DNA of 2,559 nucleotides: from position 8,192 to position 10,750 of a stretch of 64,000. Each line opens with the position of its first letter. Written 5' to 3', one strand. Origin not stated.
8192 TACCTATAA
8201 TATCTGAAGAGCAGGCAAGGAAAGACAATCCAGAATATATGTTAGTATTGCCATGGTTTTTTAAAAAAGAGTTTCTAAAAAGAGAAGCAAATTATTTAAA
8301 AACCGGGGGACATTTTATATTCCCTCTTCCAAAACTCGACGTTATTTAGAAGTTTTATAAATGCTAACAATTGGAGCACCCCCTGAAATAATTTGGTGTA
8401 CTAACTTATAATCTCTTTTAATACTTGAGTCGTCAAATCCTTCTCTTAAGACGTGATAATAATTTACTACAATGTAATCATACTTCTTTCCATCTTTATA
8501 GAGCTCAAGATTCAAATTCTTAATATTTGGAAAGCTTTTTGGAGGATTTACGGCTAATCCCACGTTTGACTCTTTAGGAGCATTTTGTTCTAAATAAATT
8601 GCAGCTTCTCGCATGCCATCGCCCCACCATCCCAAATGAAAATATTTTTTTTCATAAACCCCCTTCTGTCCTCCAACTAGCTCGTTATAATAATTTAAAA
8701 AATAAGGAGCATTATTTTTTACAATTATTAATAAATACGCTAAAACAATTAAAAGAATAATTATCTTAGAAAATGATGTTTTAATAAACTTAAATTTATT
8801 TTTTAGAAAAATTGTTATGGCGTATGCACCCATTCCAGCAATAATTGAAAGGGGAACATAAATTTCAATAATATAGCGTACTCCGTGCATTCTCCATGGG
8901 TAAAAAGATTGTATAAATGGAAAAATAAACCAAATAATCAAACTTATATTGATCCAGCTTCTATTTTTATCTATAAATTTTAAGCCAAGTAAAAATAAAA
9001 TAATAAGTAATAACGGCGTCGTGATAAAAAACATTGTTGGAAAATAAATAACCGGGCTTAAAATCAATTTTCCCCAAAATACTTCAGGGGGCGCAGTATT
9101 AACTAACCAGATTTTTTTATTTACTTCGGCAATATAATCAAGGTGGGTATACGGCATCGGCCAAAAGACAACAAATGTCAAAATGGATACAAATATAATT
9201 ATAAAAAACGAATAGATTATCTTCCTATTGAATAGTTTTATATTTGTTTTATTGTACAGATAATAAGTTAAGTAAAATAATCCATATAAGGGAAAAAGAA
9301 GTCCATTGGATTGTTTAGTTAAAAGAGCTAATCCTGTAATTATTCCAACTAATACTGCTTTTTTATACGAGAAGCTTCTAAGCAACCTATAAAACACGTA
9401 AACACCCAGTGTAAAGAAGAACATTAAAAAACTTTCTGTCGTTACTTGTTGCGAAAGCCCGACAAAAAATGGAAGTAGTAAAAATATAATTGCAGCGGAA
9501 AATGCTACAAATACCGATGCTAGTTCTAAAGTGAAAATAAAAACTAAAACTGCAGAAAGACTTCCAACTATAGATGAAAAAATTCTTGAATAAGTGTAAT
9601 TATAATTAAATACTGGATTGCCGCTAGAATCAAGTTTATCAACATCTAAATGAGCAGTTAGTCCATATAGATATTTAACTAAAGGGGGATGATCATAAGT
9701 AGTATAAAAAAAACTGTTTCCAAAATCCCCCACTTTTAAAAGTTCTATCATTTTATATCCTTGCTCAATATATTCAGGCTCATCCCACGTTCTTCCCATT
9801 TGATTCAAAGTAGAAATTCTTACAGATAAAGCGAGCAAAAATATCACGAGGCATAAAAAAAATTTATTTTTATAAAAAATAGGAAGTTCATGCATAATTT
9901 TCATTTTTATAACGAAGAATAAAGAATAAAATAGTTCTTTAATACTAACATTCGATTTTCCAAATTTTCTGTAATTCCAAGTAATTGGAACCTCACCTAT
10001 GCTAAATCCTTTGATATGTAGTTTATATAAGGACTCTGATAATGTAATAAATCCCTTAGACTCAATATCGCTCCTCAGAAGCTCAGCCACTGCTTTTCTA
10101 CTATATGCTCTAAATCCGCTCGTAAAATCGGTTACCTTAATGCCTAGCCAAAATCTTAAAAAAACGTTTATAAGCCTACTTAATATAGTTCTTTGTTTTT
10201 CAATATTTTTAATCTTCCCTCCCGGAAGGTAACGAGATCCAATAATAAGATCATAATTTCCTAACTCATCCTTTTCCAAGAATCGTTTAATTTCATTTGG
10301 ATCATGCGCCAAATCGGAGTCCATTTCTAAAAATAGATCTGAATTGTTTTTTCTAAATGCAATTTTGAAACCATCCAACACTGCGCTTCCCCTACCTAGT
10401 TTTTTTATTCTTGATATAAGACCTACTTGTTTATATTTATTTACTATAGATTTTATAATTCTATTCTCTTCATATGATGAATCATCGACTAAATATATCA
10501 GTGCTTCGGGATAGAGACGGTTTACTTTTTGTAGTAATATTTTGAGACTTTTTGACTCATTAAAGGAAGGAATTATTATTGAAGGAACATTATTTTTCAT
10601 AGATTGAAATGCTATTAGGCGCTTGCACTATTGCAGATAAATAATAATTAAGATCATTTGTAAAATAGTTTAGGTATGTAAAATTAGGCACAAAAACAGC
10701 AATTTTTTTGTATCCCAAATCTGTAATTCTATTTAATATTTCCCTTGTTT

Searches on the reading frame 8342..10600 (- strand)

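Call 10: search_protein_families(library=pfam, proteins=[window:8342-10600:-], max_evalue=0.001)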
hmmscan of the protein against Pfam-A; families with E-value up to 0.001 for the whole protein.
window:8342-10600:- (752 aa): 3 families
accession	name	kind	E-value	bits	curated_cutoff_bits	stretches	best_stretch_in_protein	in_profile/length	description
PF00535.33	Glycos_transf_2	-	1.5e-23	84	23.3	1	7-174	1-167/168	Glycosyl transferase family 2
PF02366.24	PMT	-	5.4e-16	59.3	22.7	1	302-486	43-240/245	Dolichyl-phosphate-mannose-protein mannosyltransferase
PF13231.12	PMT_2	-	1.8e-07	32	26.1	1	330-478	16-158/160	Dolichyl-phosphate-mannose-protein mannosyltransferase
